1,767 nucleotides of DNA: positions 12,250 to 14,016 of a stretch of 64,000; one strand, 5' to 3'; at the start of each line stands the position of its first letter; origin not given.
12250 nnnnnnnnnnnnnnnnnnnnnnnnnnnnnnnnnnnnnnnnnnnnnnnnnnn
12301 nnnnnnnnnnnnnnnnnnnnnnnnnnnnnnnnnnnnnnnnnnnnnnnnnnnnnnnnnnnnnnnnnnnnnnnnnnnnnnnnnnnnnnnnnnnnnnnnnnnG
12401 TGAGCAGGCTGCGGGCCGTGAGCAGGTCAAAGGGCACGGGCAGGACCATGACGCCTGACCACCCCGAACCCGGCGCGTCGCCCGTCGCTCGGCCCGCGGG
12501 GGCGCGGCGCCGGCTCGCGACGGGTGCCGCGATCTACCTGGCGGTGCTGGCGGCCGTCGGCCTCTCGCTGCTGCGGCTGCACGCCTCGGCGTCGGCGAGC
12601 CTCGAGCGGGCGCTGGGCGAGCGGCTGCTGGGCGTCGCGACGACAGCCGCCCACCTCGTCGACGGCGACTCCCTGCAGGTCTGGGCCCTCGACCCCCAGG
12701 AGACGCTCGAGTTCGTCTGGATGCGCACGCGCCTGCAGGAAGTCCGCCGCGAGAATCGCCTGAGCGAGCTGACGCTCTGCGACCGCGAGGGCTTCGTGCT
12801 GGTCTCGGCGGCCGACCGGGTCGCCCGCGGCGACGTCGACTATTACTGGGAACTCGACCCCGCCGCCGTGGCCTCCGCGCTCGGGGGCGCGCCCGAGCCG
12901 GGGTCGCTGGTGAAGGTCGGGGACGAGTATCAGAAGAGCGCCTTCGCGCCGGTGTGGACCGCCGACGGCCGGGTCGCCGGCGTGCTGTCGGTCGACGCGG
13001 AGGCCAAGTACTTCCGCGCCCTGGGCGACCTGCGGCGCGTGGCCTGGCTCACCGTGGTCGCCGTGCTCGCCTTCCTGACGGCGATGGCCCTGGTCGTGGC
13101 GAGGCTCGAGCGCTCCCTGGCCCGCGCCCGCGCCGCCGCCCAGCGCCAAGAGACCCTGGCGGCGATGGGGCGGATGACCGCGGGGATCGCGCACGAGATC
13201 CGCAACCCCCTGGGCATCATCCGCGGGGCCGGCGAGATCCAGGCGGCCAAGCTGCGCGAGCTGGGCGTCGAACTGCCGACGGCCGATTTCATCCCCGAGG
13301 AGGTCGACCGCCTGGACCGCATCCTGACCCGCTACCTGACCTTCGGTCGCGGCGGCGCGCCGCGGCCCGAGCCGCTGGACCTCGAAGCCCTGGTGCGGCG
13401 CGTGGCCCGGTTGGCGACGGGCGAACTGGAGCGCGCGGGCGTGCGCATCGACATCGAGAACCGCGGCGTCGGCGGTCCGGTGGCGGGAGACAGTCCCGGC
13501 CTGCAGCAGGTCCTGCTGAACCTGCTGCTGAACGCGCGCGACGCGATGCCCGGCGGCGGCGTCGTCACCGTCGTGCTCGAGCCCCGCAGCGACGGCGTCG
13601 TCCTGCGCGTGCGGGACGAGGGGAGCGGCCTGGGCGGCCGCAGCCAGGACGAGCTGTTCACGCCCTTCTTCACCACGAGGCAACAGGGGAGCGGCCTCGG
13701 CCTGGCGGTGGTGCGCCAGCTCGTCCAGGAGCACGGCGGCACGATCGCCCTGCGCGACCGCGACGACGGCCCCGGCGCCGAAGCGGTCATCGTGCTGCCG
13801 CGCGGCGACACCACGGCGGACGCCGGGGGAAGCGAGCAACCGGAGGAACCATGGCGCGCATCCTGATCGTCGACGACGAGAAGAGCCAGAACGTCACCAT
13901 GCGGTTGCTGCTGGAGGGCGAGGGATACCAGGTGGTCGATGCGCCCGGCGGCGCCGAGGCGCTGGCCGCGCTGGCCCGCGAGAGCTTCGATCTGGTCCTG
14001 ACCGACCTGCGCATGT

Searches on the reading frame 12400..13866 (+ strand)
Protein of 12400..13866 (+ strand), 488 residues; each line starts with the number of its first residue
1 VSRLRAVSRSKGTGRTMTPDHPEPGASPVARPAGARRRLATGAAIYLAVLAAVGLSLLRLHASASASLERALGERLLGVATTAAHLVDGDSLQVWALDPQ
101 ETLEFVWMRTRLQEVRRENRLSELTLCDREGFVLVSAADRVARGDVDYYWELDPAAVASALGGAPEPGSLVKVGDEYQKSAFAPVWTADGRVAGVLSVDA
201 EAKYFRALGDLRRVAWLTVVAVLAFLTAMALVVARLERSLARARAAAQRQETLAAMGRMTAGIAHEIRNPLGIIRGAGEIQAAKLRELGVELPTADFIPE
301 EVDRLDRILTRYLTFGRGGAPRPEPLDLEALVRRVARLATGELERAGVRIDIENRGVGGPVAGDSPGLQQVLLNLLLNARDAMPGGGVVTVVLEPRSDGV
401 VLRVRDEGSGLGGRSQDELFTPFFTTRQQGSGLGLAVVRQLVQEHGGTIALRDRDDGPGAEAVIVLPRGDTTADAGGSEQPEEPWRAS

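Call 15: search_protein_families(library=pfam, proteins=[window:12400-13866:+], max_evalue=0.001)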
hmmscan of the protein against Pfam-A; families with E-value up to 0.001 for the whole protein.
window:12400-13866:+ (488 aa): 4 families
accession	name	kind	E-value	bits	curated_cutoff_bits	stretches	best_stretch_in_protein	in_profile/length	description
PF02518.31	HATPase_c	-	3.2e-23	82.7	26.4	1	363-468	1-109/111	Histidine kinase-, DNA gyrase B-, and HSP90-like ATPase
PF00512.31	HisKA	-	1.7e-08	34.8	26.9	1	256-319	2-64/66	His Kinase A (phospho-acceptor) domain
PF10090.15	HPTransfase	-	4.5e-05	23.6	22.9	1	370-410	34-74/123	Histidine phosphotransferase C-terminal domain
PF13581.12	HATPase_c_2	-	0.00021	21.7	27.4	1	374-445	42-112/127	Histidine kinase-like ATPase domain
